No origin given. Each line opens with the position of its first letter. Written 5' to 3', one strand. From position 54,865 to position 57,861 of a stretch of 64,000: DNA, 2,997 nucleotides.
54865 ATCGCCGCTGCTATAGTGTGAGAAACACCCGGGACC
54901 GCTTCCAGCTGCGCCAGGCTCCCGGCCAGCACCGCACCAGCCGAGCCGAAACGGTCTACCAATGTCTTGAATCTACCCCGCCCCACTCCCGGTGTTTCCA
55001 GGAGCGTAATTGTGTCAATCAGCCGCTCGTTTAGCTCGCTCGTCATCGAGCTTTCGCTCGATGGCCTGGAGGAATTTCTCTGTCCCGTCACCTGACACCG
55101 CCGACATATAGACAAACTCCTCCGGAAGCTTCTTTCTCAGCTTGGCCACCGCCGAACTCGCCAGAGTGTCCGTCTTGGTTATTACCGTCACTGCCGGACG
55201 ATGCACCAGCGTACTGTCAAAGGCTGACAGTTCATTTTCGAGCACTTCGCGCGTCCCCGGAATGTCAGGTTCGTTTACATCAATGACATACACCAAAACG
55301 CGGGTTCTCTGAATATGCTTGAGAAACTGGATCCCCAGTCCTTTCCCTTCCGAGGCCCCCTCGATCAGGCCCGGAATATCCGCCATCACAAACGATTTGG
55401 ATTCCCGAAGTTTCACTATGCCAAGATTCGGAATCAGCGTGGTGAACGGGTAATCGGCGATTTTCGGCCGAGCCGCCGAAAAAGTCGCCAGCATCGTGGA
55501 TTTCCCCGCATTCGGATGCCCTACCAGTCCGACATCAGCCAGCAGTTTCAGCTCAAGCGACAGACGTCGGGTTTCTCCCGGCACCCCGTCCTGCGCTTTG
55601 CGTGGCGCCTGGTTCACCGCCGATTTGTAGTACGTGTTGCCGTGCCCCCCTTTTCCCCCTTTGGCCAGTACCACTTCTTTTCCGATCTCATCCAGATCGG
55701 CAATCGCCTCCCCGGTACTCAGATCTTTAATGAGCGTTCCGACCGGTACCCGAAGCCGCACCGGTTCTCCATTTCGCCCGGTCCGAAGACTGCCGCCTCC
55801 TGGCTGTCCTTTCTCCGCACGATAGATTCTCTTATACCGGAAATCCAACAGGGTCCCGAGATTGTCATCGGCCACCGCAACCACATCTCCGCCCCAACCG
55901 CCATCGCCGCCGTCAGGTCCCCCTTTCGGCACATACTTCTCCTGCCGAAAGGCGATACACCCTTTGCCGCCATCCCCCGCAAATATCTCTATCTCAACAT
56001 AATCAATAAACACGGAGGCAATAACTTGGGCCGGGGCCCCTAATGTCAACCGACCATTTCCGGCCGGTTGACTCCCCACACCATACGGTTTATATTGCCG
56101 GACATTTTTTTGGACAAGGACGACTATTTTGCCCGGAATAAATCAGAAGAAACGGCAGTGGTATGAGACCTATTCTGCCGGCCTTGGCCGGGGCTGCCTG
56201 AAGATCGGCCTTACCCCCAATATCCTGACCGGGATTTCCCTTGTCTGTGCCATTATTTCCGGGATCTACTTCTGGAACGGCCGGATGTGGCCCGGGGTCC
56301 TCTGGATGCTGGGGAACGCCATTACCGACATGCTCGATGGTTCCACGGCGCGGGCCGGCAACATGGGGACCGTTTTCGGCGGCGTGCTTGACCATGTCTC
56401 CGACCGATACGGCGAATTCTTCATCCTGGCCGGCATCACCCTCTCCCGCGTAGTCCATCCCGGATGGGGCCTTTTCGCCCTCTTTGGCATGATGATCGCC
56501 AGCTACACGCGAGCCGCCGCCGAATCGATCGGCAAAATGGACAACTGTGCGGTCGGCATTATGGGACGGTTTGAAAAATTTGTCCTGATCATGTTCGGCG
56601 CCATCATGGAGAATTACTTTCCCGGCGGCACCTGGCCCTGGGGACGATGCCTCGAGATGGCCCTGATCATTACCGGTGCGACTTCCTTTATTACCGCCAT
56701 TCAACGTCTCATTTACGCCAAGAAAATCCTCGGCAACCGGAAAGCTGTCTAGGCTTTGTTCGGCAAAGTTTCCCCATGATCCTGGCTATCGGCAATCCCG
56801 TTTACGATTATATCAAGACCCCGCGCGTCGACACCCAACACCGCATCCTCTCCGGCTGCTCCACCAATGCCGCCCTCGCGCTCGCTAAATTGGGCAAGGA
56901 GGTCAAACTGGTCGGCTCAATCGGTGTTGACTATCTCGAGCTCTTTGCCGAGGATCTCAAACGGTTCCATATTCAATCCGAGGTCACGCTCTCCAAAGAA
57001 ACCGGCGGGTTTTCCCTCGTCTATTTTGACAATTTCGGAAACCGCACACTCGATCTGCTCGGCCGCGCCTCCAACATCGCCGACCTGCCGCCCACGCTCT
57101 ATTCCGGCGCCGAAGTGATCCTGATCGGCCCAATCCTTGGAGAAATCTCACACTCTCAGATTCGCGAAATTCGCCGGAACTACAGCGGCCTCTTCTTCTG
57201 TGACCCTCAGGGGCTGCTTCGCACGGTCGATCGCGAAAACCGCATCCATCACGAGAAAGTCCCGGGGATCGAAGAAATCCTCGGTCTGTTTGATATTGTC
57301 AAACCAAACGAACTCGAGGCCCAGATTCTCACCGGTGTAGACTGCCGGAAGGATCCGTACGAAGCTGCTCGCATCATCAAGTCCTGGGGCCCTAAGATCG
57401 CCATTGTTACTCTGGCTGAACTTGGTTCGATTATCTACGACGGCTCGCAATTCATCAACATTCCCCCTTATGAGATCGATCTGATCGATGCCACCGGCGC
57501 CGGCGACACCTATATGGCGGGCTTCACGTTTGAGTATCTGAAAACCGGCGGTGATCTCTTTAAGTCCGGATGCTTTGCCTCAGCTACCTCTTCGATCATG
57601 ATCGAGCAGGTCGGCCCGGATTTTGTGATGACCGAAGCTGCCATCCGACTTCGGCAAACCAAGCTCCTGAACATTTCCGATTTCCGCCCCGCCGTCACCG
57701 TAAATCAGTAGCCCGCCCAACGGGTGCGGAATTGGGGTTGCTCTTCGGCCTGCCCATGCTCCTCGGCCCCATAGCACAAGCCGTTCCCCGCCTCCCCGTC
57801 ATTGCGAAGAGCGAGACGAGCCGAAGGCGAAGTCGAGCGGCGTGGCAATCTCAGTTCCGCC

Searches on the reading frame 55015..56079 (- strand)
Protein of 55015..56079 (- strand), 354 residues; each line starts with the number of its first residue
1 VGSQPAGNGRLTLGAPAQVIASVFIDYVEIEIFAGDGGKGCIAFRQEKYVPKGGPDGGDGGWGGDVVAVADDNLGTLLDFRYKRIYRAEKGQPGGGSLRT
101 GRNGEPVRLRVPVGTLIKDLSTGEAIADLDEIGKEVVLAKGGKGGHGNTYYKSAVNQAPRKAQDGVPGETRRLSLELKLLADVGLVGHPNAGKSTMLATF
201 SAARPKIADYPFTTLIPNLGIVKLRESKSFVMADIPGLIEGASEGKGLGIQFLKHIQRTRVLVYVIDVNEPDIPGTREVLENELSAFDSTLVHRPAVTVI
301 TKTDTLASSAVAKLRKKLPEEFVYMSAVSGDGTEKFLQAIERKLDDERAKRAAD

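Call 84: search_protein_families(library=pfam, proteins=[window:55015-56079:-], max_evalue=0.001)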
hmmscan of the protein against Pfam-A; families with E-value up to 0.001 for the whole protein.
window:55015-56079:- (354 aa): 4 families
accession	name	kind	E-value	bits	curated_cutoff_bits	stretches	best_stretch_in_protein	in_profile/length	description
PF01018.28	GTP1_OBG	-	1.1e-58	197.7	27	1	25-179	1-155/155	GTP1/OBG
PF01926.29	MMR_HSR1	-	2.3e-22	79.6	21.9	1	182-302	1-113/113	50S ribosome-binding GTPase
PF02421.24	FeoB_N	-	2.5e-09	37.3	27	1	183-340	3-156/156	Ferrous iron transport protein B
PF00009.33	GTP_EFTU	-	0.00076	19.6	26.5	0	263-344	97-186/188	Elongation factor Tu GTP binding domain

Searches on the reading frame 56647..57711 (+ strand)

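Call 84: search_protein_families(library=pfam, proteins=[window:56647-57711:+], max_evalue=0.001)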
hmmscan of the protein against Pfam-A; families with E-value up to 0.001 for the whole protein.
window:56647-57711:+ (354 aa): 2 families
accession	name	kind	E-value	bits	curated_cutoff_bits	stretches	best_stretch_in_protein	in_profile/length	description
PF00294.29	PfkB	-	2.1e-28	100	25.8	1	59-326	26-297/302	pfkB family carbohydrate kinase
PF08543.17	Phos_pyr_kin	-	0.00011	22.1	27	0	208-295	112-209/246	Phosphomethylpyrimidine kinase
